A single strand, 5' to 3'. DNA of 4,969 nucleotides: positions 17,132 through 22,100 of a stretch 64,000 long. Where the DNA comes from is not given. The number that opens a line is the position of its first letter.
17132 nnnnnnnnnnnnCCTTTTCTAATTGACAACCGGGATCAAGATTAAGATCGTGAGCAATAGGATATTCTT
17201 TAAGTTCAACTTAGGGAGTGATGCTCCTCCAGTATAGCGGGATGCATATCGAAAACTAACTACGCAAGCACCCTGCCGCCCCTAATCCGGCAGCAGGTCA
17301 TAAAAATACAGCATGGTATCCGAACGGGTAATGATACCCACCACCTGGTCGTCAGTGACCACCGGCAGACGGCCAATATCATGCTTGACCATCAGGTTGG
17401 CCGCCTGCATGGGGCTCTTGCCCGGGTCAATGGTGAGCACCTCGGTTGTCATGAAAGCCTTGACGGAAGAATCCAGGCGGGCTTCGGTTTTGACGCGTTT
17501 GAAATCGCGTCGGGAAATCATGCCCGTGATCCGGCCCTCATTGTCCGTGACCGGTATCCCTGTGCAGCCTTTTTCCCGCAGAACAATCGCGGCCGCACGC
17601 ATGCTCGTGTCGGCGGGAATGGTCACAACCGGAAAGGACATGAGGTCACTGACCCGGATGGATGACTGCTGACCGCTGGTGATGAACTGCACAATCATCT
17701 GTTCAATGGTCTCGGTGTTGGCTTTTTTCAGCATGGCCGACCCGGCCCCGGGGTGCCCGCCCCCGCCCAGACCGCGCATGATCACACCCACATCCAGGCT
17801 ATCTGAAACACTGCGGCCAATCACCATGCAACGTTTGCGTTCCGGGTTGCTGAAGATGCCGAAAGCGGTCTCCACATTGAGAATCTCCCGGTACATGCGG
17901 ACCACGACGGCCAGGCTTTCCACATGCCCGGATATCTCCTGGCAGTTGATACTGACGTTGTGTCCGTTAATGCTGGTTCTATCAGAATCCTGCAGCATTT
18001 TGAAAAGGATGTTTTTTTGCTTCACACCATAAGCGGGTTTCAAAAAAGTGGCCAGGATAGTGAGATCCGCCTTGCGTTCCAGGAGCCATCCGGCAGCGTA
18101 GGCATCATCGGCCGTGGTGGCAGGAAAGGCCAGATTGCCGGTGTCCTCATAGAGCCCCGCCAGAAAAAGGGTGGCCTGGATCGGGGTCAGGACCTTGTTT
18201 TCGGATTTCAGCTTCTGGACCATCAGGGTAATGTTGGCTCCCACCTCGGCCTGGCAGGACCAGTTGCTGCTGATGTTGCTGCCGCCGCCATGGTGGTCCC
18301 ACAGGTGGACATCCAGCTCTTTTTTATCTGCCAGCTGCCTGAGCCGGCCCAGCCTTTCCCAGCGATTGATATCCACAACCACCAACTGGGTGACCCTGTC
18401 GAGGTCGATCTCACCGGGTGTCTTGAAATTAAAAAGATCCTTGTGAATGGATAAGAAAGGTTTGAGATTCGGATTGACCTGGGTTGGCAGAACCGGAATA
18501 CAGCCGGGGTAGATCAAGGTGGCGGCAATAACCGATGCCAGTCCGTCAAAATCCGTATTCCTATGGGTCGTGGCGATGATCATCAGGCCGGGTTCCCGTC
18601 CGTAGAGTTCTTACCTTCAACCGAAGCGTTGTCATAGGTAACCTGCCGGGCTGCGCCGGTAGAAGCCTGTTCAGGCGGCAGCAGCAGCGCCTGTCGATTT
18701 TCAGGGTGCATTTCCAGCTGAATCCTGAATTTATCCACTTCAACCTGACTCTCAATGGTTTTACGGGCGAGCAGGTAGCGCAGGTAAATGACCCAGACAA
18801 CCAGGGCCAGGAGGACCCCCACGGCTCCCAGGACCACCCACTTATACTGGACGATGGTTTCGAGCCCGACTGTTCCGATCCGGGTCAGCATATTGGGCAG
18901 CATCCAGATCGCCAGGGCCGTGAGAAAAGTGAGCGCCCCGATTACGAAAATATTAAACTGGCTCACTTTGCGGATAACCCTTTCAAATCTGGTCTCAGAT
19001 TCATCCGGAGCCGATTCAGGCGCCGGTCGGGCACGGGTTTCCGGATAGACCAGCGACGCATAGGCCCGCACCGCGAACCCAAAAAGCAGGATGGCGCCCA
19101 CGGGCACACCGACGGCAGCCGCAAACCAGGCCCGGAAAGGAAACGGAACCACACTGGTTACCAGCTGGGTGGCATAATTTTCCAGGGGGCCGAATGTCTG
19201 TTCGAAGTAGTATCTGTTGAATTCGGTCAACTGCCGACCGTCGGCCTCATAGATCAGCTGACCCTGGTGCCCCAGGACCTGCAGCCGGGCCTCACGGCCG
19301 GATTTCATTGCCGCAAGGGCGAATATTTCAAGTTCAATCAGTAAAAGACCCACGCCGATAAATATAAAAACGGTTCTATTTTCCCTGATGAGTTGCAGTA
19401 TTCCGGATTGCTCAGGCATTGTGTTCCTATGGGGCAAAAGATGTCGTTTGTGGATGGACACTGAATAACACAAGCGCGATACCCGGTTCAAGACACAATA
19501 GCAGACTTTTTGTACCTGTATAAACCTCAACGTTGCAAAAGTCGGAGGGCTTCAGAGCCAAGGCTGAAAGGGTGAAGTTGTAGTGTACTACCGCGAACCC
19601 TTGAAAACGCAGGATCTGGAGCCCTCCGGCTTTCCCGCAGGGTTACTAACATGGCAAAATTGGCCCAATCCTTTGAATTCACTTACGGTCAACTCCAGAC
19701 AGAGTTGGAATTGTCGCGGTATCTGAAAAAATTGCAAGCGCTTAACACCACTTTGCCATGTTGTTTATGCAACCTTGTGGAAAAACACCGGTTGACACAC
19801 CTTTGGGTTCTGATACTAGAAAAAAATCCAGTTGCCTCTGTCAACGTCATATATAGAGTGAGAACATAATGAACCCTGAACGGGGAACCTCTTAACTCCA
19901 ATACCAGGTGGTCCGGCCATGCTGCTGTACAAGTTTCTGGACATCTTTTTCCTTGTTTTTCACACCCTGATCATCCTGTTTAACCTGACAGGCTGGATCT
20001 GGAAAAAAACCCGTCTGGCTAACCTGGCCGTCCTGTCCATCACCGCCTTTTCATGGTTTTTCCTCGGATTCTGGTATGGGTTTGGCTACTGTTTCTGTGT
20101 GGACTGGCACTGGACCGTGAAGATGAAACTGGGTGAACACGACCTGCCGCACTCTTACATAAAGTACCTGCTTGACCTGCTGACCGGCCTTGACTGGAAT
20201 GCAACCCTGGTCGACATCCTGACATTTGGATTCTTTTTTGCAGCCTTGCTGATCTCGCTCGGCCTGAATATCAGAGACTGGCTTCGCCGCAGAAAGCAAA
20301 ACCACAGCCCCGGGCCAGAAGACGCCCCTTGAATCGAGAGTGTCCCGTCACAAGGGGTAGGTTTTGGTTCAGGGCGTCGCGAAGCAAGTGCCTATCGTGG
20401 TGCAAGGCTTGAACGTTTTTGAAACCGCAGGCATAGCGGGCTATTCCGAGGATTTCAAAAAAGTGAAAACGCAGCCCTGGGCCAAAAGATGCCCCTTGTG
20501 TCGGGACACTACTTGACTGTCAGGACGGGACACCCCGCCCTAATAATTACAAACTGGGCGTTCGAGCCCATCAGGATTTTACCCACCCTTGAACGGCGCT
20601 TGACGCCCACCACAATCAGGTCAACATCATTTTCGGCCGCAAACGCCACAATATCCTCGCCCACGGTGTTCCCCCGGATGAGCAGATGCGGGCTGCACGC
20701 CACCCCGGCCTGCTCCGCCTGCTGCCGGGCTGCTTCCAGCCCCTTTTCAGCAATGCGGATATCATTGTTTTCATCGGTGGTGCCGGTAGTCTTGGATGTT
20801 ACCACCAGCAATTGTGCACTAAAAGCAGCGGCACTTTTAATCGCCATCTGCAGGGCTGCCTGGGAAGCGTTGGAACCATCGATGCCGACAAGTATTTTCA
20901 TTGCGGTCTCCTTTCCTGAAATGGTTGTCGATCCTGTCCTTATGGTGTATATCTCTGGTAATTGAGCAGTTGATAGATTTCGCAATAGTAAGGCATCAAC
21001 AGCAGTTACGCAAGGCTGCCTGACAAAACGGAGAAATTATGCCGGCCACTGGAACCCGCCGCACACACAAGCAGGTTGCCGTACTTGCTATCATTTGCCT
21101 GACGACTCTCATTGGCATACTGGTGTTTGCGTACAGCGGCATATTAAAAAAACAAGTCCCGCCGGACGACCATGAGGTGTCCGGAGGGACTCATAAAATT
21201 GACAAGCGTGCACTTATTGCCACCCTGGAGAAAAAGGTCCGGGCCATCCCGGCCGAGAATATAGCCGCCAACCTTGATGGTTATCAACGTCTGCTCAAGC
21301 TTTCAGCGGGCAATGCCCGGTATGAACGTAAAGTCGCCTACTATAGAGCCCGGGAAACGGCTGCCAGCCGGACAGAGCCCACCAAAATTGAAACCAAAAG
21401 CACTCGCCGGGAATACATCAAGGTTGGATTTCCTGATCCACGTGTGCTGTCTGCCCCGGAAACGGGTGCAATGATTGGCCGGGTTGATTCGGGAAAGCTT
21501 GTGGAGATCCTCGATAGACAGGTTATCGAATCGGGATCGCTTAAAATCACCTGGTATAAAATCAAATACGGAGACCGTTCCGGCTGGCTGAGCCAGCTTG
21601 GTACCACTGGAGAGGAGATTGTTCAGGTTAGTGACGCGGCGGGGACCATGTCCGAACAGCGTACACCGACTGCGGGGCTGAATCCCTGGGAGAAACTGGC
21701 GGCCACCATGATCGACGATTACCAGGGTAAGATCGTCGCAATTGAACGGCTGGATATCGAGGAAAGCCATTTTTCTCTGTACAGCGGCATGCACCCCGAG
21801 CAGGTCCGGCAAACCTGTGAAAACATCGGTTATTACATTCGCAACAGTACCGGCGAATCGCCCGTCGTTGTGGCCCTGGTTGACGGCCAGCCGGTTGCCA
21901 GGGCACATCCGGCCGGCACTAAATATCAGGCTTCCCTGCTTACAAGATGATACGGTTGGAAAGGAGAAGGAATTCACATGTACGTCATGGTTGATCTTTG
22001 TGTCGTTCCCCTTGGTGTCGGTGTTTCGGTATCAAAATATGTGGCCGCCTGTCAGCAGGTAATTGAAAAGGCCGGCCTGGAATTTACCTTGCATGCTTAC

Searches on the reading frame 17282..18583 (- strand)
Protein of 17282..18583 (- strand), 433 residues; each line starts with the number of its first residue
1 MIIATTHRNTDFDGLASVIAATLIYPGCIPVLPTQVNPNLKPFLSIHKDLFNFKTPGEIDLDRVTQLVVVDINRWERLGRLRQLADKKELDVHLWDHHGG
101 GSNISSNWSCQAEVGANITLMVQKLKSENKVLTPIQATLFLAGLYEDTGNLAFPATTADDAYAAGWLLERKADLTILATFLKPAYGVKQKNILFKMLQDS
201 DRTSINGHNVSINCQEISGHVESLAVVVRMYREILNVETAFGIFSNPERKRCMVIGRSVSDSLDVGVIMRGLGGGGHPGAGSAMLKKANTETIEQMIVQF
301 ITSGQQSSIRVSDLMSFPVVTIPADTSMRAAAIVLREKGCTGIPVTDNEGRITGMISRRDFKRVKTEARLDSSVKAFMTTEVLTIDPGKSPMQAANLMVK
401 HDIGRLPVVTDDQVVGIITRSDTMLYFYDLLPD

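Call 74: search_protein_families(library=pfam, proteins=[window:17282-18583:-], max_evalue=0.00001)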
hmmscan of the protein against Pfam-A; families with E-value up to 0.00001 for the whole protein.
window:17282-18583:- (433 aa): 3 families
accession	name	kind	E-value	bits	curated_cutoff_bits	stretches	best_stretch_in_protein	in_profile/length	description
PF00571.33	CBS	-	4.1e-29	101.1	24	2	374-424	1-52/57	CBS domain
PF01368.27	DHH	-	1.5e-07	32.2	28.1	1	2-143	2-124/125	DHH family, N-terminal domain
PF02272.25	DHHA1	-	1.7e-07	32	25.9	1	218-301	12-100/102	DHHA1 domain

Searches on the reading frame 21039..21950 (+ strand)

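Call 74: search_protein_families(library=pfam, proteins=[window:21039-21950:+], max_evalue=0.00001)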
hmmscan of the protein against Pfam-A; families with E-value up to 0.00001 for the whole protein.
window:21039-21950:+ (303 aa): 1 family
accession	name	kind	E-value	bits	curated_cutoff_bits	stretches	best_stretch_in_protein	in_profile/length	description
PF08239.17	SH3_3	-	6.9e-06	26.6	27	0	137-185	6-49/54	Bacterial SH3 domain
